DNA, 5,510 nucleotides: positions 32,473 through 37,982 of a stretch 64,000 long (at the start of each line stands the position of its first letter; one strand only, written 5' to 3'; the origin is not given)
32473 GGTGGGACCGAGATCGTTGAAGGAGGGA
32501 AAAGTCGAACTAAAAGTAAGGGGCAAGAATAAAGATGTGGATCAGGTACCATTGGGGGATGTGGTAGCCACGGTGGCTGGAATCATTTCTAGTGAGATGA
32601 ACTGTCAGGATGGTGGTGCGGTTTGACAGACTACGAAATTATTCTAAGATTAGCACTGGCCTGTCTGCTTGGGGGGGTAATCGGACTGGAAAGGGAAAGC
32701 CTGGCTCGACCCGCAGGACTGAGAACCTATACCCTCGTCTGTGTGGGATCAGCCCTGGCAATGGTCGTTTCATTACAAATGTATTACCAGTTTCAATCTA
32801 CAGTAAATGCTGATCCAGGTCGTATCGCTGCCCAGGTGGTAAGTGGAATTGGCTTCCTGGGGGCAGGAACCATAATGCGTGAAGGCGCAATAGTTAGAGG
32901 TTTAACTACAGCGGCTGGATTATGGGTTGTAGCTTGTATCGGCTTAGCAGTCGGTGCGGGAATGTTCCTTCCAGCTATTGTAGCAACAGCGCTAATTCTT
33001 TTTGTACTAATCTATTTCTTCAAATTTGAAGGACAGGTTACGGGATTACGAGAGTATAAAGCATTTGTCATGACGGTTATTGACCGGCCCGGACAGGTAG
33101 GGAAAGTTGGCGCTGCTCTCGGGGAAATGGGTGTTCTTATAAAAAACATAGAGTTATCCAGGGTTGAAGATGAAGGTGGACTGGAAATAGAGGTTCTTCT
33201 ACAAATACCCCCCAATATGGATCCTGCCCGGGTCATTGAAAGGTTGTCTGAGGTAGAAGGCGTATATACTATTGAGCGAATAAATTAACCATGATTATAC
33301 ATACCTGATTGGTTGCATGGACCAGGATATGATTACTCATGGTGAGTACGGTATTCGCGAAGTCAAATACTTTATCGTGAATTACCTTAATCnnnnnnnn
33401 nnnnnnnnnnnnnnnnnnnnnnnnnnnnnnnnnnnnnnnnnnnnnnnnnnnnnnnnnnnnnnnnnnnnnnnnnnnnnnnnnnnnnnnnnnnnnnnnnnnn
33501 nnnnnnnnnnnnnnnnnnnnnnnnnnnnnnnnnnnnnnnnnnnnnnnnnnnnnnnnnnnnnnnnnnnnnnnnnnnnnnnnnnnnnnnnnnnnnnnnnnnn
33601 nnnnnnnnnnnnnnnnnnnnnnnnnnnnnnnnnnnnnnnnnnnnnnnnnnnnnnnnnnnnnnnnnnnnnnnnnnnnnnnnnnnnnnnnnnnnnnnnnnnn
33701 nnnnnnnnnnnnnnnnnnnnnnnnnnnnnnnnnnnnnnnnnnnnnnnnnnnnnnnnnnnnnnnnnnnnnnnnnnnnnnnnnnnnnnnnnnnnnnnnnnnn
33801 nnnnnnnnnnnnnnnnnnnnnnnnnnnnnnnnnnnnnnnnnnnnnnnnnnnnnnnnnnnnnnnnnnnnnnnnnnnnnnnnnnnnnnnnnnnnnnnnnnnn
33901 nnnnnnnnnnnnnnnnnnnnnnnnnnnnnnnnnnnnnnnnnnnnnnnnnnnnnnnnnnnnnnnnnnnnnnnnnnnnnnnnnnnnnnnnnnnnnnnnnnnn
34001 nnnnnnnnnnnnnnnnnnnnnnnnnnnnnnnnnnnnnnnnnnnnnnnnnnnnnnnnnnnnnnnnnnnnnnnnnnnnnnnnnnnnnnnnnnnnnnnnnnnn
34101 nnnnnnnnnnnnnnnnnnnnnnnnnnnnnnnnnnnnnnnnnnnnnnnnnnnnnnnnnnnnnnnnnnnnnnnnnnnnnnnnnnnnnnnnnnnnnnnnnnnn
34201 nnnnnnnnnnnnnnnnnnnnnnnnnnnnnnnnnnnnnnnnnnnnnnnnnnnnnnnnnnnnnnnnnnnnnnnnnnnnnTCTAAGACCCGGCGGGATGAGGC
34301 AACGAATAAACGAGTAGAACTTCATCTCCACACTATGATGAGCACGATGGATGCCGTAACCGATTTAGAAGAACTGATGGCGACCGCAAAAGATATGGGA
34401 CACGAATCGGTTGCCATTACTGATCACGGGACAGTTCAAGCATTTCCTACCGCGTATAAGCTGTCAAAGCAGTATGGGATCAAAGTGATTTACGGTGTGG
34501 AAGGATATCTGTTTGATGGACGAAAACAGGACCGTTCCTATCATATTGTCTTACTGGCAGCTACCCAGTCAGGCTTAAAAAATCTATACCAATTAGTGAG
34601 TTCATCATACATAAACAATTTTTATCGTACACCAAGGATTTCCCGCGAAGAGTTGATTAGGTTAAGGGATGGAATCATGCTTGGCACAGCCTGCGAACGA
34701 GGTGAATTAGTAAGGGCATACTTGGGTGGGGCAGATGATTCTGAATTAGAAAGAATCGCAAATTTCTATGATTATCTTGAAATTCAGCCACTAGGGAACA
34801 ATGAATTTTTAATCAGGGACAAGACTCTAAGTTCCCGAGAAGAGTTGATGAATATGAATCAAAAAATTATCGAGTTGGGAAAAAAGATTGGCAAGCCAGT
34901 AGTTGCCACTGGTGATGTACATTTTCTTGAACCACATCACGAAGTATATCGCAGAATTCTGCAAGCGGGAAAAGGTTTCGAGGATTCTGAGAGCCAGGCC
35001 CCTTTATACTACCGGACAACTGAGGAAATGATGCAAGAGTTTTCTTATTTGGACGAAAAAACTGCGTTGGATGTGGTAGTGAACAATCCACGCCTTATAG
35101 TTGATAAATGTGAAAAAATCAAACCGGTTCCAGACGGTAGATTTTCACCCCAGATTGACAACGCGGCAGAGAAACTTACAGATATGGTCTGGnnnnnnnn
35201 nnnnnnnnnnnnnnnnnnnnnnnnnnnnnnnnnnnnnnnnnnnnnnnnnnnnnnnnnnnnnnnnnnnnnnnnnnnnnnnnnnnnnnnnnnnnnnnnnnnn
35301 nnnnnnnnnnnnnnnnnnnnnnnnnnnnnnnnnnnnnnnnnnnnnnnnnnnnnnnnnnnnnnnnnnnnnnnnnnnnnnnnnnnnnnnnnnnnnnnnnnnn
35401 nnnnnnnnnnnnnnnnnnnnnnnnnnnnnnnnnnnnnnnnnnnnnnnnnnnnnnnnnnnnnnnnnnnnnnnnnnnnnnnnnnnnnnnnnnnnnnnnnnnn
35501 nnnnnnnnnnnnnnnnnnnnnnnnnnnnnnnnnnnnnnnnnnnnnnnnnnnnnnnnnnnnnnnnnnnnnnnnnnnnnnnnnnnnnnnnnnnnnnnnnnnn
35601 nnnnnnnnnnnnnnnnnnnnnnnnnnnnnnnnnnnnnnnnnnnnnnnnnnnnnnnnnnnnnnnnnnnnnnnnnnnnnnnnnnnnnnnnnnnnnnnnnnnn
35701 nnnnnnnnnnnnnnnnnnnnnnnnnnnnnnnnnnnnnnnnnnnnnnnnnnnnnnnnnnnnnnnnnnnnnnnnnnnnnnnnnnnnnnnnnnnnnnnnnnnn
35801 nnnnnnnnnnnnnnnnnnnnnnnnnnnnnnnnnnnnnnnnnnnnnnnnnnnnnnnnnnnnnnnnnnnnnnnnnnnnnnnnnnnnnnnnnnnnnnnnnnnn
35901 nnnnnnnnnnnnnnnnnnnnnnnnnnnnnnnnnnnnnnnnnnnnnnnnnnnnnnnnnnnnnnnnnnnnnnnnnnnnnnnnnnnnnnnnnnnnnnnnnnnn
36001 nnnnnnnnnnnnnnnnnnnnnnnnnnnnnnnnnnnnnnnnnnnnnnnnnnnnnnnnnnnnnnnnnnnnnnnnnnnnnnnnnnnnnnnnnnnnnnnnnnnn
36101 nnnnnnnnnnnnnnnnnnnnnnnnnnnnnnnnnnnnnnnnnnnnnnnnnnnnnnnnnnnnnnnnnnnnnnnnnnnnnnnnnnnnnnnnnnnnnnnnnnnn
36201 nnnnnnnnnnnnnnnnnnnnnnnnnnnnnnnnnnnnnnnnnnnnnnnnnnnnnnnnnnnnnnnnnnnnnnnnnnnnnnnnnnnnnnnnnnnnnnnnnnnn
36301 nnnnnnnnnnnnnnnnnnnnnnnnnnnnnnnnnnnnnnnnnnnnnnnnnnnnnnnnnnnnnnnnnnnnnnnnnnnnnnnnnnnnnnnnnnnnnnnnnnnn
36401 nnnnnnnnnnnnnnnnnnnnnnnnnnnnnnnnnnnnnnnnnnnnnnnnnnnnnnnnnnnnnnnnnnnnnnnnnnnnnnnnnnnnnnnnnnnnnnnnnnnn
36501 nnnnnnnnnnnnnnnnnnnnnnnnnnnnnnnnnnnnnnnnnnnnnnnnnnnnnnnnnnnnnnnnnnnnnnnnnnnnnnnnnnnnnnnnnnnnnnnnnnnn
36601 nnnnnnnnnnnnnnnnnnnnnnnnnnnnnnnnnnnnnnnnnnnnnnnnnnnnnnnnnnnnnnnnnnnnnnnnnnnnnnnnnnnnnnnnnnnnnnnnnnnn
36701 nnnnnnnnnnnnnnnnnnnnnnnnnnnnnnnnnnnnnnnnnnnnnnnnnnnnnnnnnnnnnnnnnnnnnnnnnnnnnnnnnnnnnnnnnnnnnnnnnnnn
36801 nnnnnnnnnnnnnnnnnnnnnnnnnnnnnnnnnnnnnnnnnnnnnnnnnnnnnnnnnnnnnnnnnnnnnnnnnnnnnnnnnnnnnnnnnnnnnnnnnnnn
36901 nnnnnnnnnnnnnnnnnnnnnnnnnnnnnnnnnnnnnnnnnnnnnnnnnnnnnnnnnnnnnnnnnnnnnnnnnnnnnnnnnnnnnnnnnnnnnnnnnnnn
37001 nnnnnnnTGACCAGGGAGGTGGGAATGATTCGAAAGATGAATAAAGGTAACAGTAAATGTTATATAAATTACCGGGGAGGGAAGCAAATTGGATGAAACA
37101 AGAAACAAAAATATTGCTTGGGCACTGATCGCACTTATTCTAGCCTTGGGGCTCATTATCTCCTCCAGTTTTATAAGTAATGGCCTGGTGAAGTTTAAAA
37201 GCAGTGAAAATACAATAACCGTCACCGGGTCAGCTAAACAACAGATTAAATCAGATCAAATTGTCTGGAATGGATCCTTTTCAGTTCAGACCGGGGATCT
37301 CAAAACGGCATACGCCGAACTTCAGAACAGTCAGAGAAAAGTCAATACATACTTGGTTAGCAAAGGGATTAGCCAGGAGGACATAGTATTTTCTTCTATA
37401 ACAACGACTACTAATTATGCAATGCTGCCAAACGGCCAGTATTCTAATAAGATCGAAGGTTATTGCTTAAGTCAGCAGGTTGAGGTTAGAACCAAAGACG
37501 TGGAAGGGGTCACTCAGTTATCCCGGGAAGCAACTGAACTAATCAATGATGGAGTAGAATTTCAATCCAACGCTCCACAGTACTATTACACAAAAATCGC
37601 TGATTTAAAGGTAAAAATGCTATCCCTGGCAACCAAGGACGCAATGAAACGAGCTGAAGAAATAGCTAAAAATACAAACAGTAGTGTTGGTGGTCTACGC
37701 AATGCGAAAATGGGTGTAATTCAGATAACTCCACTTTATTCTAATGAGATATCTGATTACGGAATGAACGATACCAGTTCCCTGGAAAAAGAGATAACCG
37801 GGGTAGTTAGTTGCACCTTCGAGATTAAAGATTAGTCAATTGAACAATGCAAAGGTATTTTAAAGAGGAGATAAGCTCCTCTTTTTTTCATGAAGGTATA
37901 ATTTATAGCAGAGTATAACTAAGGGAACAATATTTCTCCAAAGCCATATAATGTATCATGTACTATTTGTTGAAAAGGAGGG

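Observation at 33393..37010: PolC-type replicative polymerase with the built-in DEDD 3'-5' proofreading exonuclease domain cleanly absent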

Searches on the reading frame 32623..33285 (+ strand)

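Call 50: search_protein_families(library=pfam, proteins=[window:32623-33285:+], max_evalue=0.01)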
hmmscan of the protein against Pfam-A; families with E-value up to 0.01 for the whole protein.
window:32623-33285:+ (221 aa): 3 families
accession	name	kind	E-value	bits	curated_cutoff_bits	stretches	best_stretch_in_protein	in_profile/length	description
PF02308.21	MgtC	-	2.7e-41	141.2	31.4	1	10-136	1-119/121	MgtC family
PF13291.12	ACT_4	-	1.4e-07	32.5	27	1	150-219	11-80/80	ACT domain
PF01842.31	ACT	-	2.9e-05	24.2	27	1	151-212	6-65/66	ACT domain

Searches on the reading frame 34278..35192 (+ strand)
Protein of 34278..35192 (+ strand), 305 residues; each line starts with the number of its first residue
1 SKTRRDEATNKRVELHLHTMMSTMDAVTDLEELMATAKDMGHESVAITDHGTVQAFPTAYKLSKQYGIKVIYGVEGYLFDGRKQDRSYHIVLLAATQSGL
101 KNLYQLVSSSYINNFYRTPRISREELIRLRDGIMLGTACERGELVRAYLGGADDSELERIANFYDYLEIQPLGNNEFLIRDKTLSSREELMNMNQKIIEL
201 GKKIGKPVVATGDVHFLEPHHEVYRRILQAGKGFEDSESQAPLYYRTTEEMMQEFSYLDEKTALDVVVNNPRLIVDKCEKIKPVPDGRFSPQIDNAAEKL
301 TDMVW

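Call 51: predict_structure(alignment_id=A1)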
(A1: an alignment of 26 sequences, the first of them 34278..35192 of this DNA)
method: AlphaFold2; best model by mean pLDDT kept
length: 305 residues; sequences in the alignment: 26
mean_pLDDT: 92.3   pTM: 0.88
mean pLDDT of the five models: 92.3, 91.9, 91.7, 90.7, 89.9
residues with pLDDT >= 90: 238; 70-90: 51; 50-70: 16; < 50: 0
segments of 3 or more residues with pLDDT < 50: none
pLDDT, mean of each block of 10 residues (from residue 1): 84 96 84 96 96 94 97 96 86 98 96 89 97 95 96 98 98 93 95 98 98 94 87 73 94 98 98 98 76 77 78
secondary structure, 60 per line:
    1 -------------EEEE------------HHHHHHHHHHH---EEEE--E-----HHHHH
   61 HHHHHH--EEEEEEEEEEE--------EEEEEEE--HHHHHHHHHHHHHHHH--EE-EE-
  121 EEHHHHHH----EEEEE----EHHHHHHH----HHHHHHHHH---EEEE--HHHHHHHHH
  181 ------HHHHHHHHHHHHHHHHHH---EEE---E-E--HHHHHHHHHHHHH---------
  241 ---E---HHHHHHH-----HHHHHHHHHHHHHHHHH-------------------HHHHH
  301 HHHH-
elements in order: E14-17 H30-40 E44-47 H56-66 E69-79 E88-94 H97-112 H123-128 E133-137 H143-149 H154-162 E166-169 H172-180 H187-204 E208-210 H219-231 H248-254 H260-276 H296-304

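Call 53: fold_search(model_id=the predicted structure, library=pdb)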
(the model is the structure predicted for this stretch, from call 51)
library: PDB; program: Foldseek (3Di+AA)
matches with E <= 10: 1792; with E <= 0.001: 28
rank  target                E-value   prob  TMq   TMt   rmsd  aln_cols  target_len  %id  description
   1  3f2b_A                1.1e-32  1.00  0.86  0.27   4.2       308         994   40  DNA Polymerase PolC from Geobacillus kaustophilus complex with DNA, dGTP, Mg and Zn (released 2009-01-20)
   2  3f2c_A                1.1e-32  1.00  0.85  0.27   4.3       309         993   40  DNA Polymerase PolC from Geobacillus kaustophilus complex with DNA, dGTP and Mn (released 2009-01-20)
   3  9qrl_A                2.5e-29  1.00  0.92  0.26   4.2       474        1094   25  DNA polymerase with inhibitor #2 (released 2025-09-24)
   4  9qrn_A                1.5e-28  1.00  0.92  0.26   5.2       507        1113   24  DNA polymerase without DNA or inhibitor (released 2025-09-24)
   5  9qpc_A                2.8e-28  1.00  0.92  0.24   4.2       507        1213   24  DNA polymerase with inhibitor (released 2025-09-24)
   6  4jom                  4.9e-20  1.00  0.74  0.26   7.5       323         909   25  Structure of E. coli Pol III 3mPHP mutant (released 2013-05-29)
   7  2hnh                  5.4e-19  1.00  0.72  0.25   8.1       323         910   24  Crystal structure of the catalytic alpha subunit of E. coli replicative DNA polymerase III (released 2006-09-19)
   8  3e0d_A                1.1e-18  1.00  0.75  0.21   2.8       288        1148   26  Insights into the Replisome from the Crystral Structure of the Ternary Complex of the Eubacterial DNA Polymerase III a (released 2008-09-23)
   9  4gx8_B                1.2e-18  1.00  0.71  0.69   3.7       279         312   26  Crystal structure of a DNA polymerase III alpha-epsilon chimera (released 2013-04-03)
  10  7pu7_A                1.2e-18  1.00  0.72  0.22   6.7       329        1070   22  DNA polymerase from M. tuberculosis (released 2022-02-23)
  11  2hpi                  1.7e-18  1.00  0.77  0.22   3.0       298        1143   26  Eubacterial and Eukaryotic Replicative DNA Polymerases are not Homologous: X-ray Structure of DNA Polymerase III (released 2006-09-19)
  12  4iqj_C                1.9e-18  1.00  0.77  0.21   3.2       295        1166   26  Structure of PolIIIalpha-Tauc-DNA complex suggests an atomic model of the replisome (released 2013-03-13)
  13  5fkw_A                1.9e-18  1.00  0.72  0.25   6.6       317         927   22  cryo-EM structure of the E. coli replicative DNA polymerase complex bound to DNA (DNA polymerase III alpha, beta, epsi (released 2015-11-25)
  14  4iqj_D                2.4e-18  1.00  0.75  0.20   5.8       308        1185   26  Structure of PolIIIalpha-Tauc-DNA complex suggests an atomic model of the replisome (released 2013-03-13)
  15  2hqa                  2.9e-18  1.00  0.72  0.26   7.9       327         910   24  Crystal structure of the catalytic alpha subunit of E. Coli replicative DNA polymerase III (released 2006-09-19)
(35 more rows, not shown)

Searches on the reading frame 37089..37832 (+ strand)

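Call 50: search_protein_families(library=pfam, proteins=[window:37089-37832:+], max_evalue=0.01)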
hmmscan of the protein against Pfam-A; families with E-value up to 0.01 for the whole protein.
window:37089-37832:+ (248 aa): 1 family
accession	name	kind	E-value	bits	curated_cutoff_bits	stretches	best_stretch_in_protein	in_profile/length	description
PF04402.19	SIMPL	-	1.7e-29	104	25.2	1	43-212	1-162/205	Protein of unknown function (DUF541)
